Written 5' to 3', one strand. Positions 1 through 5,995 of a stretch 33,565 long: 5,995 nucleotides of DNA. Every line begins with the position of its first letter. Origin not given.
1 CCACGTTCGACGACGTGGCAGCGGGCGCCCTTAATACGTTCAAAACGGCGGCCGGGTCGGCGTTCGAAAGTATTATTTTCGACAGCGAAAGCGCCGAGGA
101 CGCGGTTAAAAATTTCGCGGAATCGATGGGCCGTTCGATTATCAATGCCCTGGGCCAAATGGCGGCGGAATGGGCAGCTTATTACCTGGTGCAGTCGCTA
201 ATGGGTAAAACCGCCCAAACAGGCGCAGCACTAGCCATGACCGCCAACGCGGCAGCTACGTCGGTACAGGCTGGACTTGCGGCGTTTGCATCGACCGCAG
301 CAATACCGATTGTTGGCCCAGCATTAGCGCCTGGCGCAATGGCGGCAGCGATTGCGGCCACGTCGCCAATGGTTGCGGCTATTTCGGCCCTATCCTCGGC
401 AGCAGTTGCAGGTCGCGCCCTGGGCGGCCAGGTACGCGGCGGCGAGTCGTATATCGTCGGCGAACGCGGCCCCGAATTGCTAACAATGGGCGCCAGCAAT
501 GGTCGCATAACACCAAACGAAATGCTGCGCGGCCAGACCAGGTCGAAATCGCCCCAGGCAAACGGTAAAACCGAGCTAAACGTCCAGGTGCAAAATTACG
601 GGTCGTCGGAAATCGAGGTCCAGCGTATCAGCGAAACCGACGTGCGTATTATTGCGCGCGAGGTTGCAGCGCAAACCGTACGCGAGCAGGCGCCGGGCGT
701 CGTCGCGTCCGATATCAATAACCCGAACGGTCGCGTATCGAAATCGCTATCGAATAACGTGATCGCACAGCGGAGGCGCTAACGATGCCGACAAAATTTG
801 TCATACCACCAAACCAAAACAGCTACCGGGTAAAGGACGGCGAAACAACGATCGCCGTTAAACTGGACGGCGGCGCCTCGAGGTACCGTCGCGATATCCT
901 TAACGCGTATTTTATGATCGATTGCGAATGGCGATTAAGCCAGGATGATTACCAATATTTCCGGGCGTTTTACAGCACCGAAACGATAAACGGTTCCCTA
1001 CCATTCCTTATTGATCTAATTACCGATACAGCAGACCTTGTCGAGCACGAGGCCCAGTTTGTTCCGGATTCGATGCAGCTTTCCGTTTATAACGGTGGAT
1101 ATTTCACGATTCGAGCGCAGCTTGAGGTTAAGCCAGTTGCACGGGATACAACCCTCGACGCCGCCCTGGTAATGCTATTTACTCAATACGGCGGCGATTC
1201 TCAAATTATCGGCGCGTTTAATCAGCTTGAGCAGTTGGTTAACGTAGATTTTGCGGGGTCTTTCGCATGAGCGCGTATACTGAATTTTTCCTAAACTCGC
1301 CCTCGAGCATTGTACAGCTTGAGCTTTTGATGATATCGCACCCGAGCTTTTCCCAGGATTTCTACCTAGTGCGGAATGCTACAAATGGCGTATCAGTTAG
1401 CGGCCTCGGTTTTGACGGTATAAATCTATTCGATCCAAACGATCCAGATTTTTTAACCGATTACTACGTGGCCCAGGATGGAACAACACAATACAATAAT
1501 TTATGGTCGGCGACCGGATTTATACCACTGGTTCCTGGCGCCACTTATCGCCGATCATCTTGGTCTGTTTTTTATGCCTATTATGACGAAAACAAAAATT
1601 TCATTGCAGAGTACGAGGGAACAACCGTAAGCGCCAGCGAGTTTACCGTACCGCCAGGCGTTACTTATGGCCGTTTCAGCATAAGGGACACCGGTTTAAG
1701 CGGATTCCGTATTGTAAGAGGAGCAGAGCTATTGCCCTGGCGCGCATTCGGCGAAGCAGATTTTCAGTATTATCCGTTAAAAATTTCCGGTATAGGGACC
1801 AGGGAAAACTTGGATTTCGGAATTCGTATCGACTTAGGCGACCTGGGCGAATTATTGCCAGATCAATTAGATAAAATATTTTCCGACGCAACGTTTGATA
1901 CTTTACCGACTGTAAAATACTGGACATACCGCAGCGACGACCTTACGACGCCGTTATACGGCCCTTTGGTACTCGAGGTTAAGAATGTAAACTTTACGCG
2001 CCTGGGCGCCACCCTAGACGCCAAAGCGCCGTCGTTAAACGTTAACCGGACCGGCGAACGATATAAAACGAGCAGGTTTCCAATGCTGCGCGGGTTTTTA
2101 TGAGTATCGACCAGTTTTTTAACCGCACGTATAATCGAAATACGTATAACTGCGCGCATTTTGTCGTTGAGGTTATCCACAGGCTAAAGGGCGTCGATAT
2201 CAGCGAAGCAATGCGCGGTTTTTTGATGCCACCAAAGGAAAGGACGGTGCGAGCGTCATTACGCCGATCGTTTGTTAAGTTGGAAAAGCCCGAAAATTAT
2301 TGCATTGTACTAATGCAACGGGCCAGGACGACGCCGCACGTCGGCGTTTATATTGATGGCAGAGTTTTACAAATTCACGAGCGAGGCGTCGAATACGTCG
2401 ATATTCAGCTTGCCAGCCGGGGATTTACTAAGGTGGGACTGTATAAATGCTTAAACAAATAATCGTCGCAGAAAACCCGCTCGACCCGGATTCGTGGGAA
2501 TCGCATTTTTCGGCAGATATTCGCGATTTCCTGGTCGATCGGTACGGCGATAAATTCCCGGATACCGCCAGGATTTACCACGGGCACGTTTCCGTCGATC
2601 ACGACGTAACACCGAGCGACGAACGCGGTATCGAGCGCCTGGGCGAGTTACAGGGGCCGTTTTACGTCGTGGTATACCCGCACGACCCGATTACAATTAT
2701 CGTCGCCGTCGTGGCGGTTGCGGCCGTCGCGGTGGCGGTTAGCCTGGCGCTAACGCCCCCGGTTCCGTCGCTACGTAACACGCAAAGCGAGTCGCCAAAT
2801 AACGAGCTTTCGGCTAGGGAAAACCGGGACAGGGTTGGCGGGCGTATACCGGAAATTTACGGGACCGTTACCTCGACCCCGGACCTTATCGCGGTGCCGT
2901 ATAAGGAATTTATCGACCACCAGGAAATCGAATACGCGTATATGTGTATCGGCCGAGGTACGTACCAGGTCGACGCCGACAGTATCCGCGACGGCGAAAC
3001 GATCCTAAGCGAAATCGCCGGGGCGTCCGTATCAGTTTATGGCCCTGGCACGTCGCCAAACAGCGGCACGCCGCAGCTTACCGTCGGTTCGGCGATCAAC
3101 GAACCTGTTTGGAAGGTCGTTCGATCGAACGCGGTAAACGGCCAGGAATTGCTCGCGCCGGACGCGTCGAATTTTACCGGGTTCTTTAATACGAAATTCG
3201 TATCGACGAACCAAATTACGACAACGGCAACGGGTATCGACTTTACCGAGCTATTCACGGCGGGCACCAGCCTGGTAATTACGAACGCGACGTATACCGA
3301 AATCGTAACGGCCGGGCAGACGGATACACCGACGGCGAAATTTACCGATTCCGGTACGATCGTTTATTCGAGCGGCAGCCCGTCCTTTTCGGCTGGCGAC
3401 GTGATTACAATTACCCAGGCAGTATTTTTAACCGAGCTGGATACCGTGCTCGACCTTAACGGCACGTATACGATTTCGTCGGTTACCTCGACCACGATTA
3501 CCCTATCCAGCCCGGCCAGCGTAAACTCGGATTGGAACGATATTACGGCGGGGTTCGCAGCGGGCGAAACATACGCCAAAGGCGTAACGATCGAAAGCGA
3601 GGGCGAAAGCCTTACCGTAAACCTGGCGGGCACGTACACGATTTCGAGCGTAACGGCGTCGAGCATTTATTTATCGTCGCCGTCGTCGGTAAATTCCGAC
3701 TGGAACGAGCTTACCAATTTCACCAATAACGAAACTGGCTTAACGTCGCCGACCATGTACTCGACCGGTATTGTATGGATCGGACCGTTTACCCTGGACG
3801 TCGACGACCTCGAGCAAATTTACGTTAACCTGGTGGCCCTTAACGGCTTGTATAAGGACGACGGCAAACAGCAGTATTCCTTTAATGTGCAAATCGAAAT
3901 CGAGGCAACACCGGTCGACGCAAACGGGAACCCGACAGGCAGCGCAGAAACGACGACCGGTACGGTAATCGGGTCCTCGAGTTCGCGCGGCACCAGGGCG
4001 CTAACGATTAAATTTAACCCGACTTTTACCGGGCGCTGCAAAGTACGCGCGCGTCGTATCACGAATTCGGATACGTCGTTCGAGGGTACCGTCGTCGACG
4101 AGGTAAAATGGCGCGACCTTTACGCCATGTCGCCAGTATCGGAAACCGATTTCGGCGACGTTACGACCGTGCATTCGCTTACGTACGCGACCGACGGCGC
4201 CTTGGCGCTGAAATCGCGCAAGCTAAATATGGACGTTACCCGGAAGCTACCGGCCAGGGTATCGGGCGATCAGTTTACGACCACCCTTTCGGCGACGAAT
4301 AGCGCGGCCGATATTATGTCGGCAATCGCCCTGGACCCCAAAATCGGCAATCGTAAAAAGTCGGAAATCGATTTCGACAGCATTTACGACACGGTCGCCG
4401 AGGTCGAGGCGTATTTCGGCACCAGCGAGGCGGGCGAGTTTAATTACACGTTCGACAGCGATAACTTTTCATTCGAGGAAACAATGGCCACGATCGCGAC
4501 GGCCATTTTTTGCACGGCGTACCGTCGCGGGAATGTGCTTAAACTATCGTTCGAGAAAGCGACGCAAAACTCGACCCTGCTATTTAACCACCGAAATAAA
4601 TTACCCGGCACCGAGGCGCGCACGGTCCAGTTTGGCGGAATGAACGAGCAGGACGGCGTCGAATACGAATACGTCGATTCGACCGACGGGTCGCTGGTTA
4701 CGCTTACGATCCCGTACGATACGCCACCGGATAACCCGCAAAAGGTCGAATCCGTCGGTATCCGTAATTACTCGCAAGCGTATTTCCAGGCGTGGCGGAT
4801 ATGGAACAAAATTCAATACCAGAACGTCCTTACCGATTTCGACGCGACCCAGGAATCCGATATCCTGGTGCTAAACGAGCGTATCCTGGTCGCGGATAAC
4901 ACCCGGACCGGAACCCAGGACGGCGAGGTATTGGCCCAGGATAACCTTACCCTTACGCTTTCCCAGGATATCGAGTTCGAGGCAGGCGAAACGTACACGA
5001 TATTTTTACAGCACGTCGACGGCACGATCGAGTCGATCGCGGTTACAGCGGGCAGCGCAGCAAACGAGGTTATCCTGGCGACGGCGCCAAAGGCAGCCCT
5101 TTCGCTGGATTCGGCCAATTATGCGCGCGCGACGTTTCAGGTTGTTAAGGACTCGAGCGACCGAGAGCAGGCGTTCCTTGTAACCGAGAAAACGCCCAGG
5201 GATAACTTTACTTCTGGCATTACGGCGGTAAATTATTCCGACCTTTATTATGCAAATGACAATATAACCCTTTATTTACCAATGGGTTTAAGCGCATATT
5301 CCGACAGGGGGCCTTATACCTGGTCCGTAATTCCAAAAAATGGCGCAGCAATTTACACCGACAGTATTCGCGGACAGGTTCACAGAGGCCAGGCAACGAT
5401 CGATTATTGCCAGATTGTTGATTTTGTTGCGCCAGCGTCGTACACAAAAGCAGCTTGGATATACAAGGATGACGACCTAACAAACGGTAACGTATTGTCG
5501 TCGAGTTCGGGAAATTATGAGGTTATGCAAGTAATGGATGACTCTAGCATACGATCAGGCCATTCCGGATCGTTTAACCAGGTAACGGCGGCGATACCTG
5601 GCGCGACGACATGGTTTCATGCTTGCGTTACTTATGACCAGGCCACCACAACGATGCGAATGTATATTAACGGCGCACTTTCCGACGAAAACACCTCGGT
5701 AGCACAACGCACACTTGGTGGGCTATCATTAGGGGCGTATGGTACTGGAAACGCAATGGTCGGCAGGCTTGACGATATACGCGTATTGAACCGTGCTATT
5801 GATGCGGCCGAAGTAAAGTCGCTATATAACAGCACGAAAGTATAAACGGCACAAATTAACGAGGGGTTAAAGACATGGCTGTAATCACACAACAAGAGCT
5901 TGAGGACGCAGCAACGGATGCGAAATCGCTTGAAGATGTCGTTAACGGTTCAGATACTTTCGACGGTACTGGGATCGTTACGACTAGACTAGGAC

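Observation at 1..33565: Core genome strongly enriched in CpG and in the palindromes TCGA, CTCGAG and CCWGG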

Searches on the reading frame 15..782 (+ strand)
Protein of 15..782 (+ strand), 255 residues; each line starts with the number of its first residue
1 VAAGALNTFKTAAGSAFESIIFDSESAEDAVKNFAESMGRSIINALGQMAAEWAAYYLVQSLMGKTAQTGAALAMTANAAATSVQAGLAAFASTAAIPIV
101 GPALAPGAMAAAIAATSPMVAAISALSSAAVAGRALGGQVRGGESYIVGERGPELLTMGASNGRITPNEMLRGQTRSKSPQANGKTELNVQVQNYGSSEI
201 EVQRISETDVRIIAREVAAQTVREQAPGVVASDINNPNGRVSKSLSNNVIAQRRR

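Call 5: search_protein_families(library=phrogs, proteins=[window:15-782:+])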
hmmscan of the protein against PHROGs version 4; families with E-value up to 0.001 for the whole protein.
window:15-782:+ (255 aa): 12 families
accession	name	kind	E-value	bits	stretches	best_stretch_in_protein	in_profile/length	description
phrog_2854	-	tail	2.2e-32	113.7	1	3-249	621-848/855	tail length tape measure protein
phrog_1538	-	tail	1e-25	91.6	1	4-225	608-800/811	tail length tape measure protein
phrog_1107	-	tail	2.2e-11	43.4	1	1-253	1016-1246/1252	tail length tape measure protein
phrog_19547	-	unknown function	3.9e-08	33.7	1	2-164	307-455/533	-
phrog_19210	-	unknown function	3.1e-07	30.7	1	174-255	320-398/399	-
phrog_12798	-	tail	7.6e-07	28.7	1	1-158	804-928/1031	tail length tape measure protein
phrog_1506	-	tail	8.9e-07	28.3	1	80-255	1125-1269/1269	tail length tape measure protein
phrog_30701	-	unknown function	0.00011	23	1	123-169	100-146/188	-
phrog_21845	-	tail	0.00019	21.3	1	178-255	690-764/764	tail length tape measure protein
phrog_8892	-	tail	0.0004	20.1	1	123-199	629-706/752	tail length tape measure protein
phrog_10574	-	tail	0.00049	20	1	123-221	531-634/640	tail length tape measure protein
phrog_339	-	tail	0.00051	19.4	0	5-235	902-1110/1123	tail length tape measure protein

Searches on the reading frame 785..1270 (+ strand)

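Call 5: search_protein_families(library=phrogs, proteins=[window:785-1270:+])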
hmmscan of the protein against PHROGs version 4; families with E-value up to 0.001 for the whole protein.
window:785-1270:+ (161 aa): 1 family
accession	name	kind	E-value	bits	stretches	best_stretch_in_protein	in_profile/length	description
phrog_384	-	head and packaging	2e-23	84.4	1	8-157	138-283/393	virion structural protein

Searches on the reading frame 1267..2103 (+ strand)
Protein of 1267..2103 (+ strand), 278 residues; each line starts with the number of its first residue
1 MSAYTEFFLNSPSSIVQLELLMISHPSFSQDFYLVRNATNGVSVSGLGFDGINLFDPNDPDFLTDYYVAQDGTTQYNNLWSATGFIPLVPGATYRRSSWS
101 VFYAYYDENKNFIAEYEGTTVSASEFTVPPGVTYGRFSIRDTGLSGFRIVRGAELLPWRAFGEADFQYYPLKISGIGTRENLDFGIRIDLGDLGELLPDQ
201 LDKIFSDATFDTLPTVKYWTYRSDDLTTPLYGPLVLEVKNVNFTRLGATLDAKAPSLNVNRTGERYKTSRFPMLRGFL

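Call 5: search_protein_families(library=phrogs, proteins=[window:1267-2103:+])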
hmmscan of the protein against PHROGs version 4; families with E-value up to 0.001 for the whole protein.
window:1267-2103:+ (278 aa): 3 families
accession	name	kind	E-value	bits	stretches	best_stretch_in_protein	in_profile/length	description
phrog_396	-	tail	1.1e-26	94.6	2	146-276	33-163/164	minor tail protein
phrog_11541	-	unknown function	5.3e-06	26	1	53-161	473-586/832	-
phrog_19519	-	connector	0.0002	21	1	71-151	392-474/714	neck protein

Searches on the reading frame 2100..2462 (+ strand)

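Call 5: search_protein_families(library=phrogs, proteins=[window:2100-2462:+])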
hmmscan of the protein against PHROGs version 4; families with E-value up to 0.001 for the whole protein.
window:2100-2462:+ (120 aa): 1 family
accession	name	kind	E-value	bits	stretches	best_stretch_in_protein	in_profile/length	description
phrog_329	-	tail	5.7e-07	29.1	1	10-116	549-655/949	minor tail protein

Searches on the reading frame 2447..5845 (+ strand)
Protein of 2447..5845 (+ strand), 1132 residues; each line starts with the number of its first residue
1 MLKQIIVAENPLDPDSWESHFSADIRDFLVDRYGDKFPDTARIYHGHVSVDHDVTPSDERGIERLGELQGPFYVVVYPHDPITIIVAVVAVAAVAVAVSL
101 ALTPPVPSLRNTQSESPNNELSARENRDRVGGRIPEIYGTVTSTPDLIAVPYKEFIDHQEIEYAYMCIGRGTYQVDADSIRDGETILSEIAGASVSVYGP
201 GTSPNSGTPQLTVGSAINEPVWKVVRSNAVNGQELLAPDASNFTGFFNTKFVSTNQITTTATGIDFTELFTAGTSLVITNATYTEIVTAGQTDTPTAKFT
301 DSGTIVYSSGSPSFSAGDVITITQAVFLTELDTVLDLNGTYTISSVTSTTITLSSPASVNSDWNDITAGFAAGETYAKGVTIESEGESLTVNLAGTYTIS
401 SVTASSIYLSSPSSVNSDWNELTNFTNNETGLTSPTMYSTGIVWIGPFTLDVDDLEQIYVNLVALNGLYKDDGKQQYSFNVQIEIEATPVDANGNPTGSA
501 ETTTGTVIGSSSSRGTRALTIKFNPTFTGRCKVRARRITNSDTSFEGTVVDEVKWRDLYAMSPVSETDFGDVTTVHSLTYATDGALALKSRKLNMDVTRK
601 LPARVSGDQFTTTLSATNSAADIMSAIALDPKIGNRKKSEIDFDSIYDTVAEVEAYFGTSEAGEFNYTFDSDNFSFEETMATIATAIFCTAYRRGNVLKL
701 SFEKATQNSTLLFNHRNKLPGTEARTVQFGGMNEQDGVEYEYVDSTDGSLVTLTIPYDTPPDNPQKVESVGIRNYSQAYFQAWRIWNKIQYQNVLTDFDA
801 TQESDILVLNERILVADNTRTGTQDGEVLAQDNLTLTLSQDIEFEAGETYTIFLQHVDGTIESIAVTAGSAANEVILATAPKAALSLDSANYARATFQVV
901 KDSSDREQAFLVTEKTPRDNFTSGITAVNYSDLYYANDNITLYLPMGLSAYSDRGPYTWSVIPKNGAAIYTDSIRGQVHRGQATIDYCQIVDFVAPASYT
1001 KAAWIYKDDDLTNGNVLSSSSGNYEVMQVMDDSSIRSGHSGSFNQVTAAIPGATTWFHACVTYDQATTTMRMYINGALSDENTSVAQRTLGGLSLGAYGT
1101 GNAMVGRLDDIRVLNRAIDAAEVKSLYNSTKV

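Call 5: search_protein_families(library=phrogs, proteins=[window:2447-5845:+])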
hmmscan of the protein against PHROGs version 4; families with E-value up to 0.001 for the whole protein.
window:2447-5845:+ (1132 aa): 4 families
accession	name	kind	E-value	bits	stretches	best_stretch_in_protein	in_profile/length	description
phrog_469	-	tail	5.1e-230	767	2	381-941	346-898/903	tail protein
phrog_24367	-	unknown function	2e-103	347.1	2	22-387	20-349/408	-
phrog_31307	-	tail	8.5e-25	88.5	1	89-243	82-240/276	tail protein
phrog_22849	-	tail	2.4e-15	57.6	1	858-945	3-90/390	tail fiber protein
